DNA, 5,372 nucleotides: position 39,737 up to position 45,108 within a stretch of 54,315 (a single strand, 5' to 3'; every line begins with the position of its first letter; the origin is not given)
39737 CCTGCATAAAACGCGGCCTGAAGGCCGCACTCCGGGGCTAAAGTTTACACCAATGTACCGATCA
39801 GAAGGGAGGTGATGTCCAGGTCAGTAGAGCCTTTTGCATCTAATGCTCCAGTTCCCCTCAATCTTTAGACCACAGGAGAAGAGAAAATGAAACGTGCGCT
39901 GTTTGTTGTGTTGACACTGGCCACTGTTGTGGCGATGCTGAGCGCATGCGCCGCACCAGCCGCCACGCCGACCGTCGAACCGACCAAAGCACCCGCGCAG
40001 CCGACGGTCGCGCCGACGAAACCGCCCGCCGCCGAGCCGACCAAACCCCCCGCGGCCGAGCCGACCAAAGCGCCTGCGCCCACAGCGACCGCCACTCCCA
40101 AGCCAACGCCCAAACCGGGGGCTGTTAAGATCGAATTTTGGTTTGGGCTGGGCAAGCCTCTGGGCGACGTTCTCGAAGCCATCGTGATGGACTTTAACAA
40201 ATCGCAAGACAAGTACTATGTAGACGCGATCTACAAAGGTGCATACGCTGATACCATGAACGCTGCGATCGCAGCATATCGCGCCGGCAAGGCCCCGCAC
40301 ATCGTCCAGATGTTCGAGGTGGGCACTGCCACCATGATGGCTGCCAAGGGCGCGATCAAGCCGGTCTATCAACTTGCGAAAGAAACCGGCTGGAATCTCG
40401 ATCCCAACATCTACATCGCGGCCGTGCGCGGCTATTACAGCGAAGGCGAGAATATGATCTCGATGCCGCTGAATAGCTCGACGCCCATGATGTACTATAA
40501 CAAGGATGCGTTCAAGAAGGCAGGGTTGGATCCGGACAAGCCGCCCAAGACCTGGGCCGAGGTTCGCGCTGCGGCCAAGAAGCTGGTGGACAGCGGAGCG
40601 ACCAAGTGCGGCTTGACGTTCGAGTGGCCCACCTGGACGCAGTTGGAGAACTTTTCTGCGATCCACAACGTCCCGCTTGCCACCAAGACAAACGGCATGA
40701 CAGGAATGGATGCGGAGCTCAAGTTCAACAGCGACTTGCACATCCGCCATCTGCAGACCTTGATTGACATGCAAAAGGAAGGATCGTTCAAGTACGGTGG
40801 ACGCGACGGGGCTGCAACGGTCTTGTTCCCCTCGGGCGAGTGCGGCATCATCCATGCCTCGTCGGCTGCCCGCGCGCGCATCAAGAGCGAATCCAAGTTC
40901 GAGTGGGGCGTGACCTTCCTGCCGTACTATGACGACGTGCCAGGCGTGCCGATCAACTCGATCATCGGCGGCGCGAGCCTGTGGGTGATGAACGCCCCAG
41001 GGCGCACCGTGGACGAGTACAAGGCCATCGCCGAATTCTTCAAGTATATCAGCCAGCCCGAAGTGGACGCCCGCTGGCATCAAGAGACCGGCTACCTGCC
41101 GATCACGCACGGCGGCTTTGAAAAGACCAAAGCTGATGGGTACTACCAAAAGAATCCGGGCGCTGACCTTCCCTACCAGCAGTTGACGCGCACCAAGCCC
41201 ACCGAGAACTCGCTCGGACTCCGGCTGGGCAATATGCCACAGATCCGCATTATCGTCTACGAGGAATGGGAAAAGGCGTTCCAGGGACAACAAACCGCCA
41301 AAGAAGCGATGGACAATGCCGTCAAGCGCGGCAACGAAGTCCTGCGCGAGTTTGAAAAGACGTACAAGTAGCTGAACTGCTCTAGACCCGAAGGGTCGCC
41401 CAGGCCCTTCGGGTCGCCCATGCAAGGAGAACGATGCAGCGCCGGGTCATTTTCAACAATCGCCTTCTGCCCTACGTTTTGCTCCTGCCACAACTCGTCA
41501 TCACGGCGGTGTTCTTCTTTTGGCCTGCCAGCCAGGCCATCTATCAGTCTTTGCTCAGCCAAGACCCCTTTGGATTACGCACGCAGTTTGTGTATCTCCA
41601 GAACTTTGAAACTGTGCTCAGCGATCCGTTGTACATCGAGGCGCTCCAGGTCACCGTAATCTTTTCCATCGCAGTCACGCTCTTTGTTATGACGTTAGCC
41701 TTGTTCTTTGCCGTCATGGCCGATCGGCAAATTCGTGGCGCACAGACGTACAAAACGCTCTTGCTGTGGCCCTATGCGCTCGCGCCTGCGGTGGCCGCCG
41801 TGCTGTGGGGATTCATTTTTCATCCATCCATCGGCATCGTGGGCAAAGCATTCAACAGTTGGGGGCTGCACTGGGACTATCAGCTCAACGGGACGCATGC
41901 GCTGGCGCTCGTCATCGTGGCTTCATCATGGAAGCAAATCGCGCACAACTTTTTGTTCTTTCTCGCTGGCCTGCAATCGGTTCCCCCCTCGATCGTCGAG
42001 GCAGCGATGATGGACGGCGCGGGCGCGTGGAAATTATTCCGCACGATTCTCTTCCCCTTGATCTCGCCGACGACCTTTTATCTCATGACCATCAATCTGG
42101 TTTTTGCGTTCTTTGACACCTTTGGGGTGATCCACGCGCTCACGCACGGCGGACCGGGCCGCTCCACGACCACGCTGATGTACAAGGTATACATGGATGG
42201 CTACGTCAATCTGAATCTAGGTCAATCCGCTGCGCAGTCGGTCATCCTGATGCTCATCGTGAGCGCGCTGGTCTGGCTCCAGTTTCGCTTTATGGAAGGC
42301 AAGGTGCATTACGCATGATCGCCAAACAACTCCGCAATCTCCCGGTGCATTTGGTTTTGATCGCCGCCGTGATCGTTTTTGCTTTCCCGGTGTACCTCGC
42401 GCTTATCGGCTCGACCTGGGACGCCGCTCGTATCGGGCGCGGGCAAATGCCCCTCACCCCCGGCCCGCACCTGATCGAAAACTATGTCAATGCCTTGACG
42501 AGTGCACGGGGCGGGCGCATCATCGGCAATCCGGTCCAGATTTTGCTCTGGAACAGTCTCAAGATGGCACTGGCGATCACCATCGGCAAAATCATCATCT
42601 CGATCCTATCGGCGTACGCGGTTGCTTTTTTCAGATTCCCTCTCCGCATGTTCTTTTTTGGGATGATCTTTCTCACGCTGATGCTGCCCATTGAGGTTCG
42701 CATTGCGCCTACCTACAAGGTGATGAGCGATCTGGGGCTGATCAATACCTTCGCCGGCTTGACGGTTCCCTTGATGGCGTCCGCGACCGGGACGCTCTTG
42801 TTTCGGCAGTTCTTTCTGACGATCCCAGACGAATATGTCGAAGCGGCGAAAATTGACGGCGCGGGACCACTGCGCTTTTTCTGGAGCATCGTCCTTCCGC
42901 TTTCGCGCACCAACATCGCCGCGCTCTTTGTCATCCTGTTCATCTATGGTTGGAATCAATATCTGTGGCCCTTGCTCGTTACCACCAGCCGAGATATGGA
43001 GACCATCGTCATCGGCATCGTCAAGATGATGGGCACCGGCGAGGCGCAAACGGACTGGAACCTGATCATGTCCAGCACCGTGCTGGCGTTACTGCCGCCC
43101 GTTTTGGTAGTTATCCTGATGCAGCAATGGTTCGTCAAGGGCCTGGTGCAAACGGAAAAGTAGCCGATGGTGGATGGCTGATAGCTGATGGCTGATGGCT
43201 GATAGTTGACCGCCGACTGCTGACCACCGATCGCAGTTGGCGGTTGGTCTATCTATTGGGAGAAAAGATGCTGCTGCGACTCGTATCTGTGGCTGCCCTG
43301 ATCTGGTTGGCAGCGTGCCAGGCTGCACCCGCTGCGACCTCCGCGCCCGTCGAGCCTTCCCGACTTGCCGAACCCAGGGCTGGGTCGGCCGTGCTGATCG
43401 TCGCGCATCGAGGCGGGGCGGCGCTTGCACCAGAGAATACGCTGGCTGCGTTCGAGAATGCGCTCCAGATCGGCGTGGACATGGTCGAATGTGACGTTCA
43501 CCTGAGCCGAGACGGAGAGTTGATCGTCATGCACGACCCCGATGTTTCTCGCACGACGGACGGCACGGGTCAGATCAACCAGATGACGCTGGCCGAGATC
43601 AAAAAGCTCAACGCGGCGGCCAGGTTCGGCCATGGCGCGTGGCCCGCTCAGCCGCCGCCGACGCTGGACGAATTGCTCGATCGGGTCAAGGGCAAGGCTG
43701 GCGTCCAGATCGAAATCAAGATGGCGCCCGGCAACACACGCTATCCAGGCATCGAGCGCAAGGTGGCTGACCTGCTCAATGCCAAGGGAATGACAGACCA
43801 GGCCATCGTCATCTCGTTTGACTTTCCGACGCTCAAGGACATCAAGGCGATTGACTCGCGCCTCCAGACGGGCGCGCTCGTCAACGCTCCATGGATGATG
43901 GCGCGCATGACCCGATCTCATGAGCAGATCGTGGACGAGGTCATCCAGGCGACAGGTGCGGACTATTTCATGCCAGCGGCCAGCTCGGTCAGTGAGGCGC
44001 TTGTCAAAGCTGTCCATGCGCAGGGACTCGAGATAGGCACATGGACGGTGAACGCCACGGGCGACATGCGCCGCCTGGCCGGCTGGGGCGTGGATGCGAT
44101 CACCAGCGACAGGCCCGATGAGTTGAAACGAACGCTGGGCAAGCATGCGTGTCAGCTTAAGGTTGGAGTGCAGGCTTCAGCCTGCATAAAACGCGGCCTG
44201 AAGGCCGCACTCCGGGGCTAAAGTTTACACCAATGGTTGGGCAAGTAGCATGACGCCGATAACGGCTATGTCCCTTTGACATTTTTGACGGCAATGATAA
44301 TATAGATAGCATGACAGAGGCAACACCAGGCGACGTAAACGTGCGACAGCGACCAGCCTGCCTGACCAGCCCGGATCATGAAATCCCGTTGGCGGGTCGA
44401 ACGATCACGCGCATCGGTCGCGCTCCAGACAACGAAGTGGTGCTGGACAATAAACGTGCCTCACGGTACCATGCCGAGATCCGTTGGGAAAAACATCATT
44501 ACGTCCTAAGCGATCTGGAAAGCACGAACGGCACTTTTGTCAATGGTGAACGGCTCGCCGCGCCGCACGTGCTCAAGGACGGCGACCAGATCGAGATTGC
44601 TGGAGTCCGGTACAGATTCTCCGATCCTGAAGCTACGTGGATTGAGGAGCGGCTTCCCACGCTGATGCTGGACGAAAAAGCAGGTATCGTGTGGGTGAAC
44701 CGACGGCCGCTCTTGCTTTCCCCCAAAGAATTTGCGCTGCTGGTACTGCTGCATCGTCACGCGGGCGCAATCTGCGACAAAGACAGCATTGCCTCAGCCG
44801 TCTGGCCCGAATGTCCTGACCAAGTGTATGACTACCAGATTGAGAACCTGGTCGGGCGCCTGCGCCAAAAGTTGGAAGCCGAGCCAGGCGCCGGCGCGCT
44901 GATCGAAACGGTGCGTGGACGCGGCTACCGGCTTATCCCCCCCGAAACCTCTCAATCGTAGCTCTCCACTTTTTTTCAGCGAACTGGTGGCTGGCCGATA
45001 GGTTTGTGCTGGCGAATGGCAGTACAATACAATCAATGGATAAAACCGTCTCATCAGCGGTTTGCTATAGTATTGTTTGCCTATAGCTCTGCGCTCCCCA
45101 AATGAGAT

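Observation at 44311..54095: Four tandem secreted repeat proteins share an extreme C-terminal [V/I]YLP[L/V]V[L/M]R motif: candidate novel sorting/anchoring tag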

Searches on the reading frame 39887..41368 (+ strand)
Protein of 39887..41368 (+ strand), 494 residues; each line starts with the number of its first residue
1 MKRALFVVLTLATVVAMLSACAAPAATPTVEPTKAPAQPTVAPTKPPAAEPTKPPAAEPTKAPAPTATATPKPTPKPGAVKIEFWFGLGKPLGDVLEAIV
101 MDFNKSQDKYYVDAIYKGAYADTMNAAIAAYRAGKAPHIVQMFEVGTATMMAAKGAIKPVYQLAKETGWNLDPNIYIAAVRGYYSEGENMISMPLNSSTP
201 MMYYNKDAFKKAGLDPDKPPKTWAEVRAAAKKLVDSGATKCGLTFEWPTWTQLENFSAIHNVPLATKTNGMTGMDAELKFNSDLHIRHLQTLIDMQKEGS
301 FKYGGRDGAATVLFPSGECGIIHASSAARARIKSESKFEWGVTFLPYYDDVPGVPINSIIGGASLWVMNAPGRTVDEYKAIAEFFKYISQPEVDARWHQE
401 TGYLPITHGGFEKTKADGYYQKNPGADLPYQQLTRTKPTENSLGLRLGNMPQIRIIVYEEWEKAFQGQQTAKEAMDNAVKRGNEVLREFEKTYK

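Call 36: search_protein_families(library=pfam, proteins=[window:39887-41368:+], max_evalue=0.00001)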
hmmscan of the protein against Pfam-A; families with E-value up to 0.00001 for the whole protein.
window:39887-41368:+ (494 aa): 2 families
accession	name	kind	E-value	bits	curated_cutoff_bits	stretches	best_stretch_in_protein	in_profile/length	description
PF13416.11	SBP_bac_8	-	1.5e-28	100.8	27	1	99-409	2-264/279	Bacterial extracellular solute-binding protein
PF01547.30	SBP_bac_1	-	1.1e-25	91.7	26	1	96-393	10-305/307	Bacterial extracellular solute-binding protein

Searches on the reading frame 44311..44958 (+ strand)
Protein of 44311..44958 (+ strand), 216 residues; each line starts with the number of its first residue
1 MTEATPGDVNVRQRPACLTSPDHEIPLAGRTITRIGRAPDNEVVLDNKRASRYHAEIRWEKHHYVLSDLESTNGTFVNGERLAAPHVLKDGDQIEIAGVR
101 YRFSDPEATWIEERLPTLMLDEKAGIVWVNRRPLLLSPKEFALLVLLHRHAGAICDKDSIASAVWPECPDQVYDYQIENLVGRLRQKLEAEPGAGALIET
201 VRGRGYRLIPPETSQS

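Call 4: search_protein_families(library=ncbifam, proteins=[window:44311-44958:+], max_evalue=0.1)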
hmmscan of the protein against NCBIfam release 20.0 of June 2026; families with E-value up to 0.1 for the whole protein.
window:44311-44958:+ (216 aa): 46 families (the best 25 are shown)
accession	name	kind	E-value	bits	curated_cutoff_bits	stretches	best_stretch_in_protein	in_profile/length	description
NF049868.1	FhaB_Rv0019c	equivalog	2.2e-16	60.3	125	1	23-96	79-151/158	FHA domain-containing protein FhaB/FipA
NF041660.2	oxygluDhInhib_OdhI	equivalog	2.4e-13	50.1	200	1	30-103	55-127/130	oxoglutarate dehydrogenase inhibitor Odhl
NF045944.1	ResRegRpaBCyano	equivalog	3.8e-11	42.8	330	1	117-207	135-226/229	response regulator transcription factor RpaB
NF040689.1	MtrAB_MtrA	equivalog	2.7e-10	39.9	300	1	96-207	106-217/219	MtrAB system response regulator MtrA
TIGR02154.1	PhoB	equivalog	6.1e-10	38.8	296.2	1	115-208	134-225/226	phosphate regulon transcriptional regulator PhoB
TIGR03354.1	VI_FHA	hypoth_equivalog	9.7e-10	38.8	120.25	1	33-97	26-95/420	type VI secretion system-associated FHA domain protein TagH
TIGR01387.1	cztR_silR_copR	subfamily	2.9e-09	36.9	279.2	1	115-208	127-218/218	heavy metal response regulator transcription factor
NF008567.0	PRK11517.1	equivalog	8.4e-09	35.1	353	1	99-209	111-219/223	response regulator transcription factor HprR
NF052573.1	HisKinEspAMyxo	equivalog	8.7e-09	34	1400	1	35-108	50-124/755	serine histidine kinase EspA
NF007346.1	PRK09836.1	equivalog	2.2e-08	34.2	420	1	118-212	133-225/227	copper/silver response regulator transcription factor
NF053854.1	RespRegPhoBBctds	equivalog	3.4e-08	33.1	270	1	115-207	135-223/225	two-component system response regulator PhoB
NF033117.2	vanR_ACDEGLN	exception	3.8e-08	33.2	350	1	114-207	132-224/226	VanR-ABDEGLN family response regulator transcription factor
NF007977.0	PRK10701.1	equivalog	9.3e-08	31.8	330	1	115-210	141-235/241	two-component system response regulator RstA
NF041734.1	resp_reg_RppA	equivalog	1e-07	31.5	250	1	118-208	134-227/229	two-component system response regulator RppA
NF033760.1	gliding_GltG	equivalog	1.3e-07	30.5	650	1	30-109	23-102/650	adventurous gliding motility protein GltG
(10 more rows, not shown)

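Call 5: search_protein_families(library=pfam, proteins=[window:44311-44958:+], max_evalue=0.01)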
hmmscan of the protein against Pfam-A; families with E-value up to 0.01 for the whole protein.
window:44311-44958:+ (216 aa): 3 families
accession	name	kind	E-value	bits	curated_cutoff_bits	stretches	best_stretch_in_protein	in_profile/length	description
PF00498.31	FHA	-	7e-23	81.3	20.7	1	33-96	1-66/67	FHA domain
PF00486.34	Trans_reg_C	-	4.3e-19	68.8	26.2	1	133-208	3-77/77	Transcriptional regulatory protein, C terminal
PF16697.10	Yop-YscD_cpl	-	1.7e-12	47.9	33.2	1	24-105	11-92/94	Inner membrane component of T3SS, cytoplasmic domain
